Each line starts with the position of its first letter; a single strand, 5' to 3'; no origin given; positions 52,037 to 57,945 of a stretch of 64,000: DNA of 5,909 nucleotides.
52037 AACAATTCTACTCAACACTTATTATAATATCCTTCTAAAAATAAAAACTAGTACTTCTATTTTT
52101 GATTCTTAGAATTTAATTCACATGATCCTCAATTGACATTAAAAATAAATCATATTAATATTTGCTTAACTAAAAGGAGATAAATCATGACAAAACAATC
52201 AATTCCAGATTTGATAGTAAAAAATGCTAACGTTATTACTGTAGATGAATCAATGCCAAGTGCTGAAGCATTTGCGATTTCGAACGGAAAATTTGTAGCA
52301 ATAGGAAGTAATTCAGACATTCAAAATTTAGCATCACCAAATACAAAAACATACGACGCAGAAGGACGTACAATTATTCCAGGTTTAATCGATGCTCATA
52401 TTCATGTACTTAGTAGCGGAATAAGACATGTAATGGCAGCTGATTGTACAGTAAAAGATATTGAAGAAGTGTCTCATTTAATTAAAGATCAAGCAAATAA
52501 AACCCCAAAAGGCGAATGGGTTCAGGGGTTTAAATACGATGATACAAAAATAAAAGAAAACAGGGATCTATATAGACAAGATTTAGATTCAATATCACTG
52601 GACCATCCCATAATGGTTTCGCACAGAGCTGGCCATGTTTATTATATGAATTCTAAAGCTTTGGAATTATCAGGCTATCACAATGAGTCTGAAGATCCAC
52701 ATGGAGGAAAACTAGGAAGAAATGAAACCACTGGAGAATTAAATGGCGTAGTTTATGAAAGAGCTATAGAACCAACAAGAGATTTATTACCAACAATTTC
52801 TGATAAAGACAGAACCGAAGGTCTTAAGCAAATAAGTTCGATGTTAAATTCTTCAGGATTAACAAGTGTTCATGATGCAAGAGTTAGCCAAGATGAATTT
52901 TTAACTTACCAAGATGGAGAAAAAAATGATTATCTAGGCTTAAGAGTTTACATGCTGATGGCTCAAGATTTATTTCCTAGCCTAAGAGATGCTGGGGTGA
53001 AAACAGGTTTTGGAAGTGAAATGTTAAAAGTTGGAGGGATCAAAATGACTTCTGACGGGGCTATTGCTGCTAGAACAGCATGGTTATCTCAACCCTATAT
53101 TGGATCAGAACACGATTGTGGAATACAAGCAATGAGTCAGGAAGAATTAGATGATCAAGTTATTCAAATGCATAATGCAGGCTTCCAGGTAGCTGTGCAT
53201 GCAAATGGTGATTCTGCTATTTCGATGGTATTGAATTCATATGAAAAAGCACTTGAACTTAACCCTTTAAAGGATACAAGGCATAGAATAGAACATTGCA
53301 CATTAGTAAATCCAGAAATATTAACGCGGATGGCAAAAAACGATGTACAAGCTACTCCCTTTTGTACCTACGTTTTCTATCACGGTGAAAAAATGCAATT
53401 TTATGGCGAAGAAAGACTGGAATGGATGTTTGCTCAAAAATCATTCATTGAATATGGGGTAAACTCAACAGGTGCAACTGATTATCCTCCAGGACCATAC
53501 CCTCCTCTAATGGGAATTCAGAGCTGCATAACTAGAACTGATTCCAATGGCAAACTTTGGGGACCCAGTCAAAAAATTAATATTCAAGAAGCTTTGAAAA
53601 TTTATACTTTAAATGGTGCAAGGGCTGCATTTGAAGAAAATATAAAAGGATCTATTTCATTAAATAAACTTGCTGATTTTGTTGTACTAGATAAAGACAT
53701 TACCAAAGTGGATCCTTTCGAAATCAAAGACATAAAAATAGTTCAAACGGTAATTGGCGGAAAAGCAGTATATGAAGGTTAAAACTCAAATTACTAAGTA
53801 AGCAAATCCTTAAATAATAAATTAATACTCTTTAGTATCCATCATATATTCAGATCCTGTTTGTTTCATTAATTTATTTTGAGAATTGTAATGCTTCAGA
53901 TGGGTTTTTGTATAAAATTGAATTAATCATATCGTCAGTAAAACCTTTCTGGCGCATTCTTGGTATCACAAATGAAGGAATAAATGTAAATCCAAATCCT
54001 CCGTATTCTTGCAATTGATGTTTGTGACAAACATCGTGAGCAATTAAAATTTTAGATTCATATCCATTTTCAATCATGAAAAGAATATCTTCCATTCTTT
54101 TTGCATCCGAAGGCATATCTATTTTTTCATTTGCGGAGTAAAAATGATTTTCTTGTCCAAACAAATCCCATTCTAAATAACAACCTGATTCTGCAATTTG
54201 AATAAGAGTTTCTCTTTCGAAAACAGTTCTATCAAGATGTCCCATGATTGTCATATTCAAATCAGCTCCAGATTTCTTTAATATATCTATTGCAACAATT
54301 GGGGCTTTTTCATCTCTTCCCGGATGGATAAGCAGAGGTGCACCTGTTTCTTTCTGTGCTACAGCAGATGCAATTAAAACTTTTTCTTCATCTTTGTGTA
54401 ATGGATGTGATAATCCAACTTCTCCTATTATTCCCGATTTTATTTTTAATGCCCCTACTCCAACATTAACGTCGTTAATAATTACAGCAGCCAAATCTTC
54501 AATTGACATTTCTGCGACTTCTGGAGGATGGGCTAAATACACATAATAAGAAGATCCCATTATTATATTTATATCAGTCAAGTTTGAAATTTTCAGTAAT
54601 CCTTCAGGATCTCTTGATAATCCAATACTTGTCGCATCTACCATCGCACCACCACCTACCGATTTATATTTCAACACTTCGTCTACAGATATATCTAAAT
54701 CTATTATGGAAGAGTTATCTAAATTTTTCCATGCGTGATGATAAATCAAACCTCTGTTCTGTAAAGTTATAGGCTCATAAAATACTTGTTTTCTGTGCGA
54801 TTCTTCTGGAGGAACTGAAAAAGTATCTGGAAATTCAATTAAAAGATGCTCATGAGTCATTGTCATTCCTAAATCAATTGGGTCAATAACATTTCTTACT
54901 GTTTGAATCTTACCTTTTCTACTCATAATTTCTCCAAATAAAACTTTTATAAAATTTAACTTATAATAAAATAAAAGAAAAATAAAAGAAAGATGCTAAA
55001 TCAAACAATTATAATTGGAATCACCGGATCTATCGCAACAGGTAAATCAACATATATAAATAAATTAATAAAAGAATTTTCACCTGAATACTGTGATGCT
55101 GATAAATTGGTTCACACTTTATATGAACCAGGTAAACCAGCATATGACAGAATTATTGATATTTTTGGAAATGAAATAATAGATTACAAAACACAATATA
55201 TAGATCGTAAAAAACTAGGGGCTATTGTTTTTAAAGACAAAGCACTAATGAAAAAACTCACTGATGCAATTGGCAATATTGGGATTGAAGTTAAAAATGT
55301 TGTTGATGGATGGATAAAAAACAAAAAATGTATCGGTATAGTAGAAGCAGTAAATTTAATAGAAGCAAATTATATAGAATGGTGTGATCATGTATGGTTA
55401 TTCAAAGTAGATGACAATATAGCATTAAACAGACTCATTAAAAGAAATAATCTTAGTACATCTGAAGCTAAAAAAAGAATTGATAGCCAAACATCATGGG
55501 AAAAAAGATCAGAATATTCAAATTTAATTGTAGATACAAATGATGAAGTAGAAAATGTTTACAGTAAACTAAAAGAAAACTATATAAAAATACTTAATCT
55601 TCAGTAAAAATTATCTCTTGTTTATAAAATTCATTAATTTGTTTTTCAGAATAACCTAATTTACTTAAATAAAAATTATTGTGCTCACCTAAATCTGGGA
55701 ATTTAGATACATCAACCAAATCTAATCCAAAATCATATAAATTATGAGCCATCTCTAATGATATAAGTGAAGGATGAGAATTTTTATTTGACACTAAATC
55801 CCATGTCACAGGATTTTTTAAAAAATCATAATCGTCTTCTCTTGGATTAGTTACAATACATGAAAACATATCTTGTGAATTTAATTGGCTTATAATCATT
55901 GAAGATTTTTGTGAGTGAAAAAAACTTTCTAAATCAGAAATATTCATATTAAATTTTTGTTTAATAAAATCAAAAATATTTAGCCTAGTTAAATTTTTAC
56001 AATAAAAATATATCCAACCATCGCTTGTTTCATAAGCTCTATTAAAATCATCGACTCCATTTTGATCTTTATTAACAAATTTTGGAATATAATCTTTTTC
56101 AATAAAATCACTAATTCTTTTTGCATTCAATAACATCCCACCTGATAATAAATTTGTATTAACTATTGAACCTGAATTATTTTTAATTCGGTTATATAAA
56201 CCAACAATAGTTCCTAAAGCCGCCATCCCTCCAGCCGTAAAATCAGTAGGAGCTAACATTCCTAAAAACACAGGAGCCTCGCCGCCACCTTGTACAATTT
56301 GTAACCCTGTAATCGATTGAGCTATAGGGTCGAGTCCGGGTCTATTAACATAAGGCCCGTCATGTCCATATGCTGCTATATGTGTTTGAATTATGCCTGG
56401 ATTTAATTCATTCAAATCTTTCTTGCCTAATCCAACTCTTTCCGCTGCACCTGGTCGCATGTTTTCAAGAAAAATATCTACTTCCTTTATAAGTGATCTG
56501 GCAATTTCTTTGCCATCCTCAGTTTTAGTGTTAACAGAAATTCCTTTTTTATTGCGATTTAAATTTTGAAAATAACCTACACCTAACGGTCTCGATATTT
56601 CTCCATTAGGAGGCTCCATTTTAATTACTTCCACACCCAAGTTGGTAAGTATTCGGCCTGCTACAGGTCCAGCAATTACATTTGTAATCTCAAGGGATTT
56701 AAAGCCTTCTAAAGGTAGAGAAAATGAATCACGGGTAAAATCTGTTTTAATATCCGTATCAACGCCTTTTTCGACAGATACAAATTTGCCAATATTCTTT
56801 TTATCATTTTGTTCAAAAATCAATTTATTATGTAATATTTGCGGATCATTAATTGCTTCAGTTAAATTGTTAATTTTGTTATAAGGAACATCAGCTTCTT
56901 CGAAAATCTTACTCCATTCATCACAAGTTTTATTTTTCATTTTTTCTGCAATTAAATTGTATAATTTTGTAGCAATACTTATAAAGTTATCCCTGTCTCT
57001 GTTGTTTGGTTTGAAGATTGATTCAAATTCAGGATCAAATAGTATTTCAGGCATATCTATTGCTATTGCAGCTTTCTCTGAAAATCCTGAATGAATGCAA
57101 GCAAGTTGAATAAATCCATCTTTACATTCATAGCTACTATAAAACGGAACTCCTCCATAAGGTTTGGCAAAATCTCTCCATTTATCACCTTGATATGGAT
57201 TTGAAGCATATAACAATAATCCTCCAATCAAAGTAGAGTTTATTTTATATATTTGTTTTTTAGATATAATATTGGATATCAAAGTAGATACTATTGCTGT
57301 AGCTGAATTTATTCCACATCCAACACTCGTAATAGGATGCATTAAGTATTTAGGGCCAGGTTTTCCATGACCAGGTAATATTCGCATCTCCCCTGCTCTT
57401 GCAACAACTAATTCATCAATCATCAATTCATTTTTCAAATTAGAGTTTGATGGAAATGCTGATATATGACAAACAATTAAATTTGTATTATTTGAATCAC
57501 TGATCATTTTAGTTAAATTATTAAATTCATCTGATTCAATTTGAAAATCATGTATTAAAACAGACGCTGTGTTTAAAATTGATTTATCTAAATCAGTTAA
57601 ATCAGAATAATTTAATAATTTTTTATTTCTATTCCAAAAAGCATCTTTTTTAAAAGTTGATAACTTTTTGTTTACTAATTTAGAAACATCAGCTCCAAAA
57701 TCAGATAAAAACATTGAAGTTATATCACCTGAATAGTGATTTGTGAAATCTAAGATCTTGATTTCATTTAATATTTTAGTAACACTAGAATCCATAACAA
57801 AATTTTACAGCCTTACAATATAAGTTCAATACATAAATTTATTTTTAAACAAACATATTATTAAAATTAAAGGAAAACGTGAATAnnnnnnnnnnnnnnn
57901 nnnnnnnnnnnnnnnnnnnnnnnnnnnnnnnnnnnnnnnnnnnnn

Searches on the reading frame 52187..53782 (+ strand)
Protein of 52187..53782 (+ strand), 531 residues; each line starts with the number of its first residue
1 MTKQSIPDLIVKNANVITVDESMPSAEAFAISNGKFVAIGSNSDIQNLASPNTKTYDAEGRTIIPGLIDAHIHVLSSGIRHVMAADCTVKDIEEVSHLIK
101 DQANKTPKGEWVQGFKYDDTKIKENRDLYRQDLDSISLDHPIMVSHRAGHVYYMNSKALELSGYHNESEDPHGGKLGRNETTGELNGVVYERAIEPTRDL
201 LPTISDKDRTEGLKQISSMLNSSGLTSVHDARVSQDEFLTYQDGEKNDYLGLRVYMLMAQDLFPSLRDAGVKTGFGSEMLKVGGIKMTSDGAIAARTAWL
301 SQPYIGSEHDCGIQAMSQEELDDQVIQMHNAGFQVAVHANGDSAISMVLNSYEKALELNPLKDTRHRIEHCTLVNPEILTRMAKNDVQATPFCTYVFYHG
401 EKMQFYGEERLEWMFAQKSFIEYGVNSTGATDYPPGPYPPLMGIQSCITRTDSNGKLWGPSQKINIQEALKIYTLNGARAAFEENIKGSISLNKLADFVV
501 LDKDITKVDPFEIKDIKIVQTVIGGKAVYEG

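Call 63: search_protein_families(library=pfam, max_evalue=0.00001, proteins=[window:52187-53782:+])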
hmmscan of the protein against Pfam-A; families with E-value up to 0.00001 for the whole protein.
window:52187-53782:+ (531 aa): 2 families
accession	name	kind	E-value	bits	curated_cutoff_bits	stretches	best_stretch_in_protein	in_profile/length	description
PF07969.17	Amidohydro_3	-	4.2e-99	333.6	29.7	1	55-529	2-472/472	Amidohydrolase family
PF01979.26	Amidohydro_1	-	3.3e-16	59.9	25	1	196-528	23-345/345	Amidohydrolase family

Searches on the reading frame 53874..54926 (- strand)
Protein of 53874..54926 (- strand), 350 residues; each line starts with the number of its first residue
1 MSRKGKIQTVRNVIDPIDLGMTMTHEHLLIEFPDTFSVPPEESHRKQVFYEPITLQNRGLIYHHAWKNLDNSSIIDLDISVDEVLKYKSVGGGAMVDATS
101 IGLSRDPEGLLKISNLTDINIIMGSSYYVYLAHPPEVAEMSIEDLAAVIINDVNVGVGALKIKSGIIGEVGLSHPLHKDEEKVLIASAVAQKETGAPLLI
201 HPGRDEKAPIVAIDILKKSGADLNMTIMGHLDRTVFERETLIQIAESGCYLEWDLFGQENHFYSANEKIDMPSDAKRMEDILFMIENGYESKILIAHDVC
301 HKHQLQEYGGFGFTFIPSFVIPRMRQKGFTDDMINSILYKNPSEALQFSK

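Call 63: search_protein_families(library=pfam, max_evalue=0.00001, proteins=[window:53874-54926:-])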
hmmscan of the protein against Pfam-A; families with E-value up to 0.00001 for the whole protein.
window:53874-54926:- (350 aa): 1 family
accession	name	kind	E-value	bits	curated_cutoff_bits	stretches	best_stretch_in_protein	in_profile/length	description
PF02126.24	PTE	-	8.2e-76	255.7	22.4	1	14-346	1-297/298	Phosphotriesterase family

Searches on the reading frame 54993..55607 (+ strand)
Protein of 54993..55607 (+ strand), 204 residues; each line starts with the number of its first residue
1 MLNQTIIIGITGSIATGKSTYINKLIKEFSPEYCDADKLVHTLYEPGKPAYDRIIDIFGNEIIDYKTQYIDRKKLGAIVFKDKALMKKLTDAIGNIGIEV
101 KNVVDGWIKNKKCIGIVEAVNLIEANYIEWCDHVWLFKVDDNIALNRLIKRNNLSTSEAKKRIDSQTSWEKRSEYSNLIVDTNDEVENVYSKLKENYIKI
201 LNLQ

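Call 63: search_protein_families(library=pfam, max_evalue=0.00001, proteins=[window:54993-55607:+])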
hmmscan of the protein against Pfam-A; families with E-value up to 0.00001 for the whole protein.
window:54993-55607:+ (204 aa): 1 family
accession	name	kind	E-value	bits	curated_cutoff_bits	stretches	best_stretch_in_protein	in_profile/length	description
PF01121.26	CoaE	-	2.8e-30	105.8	27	1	6-186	1-178/180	Dephospho-CoA kinase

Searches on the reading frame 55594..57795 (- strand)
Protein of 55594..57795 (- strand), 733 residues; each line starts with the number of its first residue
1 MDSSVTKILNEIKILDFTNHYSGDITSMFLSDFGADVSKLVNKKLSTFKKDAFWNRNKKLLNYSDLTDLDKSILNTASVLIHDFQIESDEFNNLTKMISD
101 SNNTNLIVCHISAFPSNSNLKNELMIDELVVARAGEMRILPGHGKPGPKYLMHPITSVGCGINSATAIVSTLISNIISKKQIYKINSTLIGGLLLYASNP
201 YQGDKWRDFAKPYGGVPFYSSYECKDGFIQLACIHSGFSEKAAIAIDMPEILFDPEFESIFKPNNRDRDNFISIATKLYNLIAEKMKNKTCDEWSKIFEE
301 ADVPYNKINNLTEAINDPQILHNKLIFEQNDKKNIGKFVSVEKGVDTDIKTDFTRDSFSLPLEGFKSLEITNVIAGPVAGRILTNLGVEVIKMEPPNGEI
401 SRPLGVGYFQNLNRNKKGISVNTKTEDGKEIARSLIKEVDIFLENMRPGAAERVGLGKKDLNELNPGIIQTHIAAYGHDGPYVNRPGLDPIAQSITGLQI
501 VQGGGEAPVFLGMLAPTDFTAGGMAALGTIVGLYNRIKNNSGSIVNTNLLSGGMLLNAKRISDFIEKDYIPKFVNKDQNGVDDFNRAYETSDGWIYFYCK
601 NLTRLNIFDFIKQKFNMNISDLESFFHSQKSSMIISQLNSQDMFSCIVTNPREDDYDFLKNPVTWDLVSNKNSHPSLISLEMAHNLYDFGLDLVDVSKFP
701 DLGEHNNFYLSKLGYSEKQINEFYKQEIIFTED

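Call 63: search_protein_families(library=pfam, max_evalue=0.00001, proteins=[window:55594-57795:-])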
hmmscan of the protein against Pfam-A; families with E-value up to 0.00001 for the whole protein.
window:55594-57795:- (733 aa): 1 family
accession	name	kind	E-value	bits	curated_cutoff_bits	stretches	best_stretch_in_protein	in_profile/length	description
PF02515.22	CoA_transf_3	-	4e-90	303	23.3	2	362-601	1-246/366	CoA-transferase family III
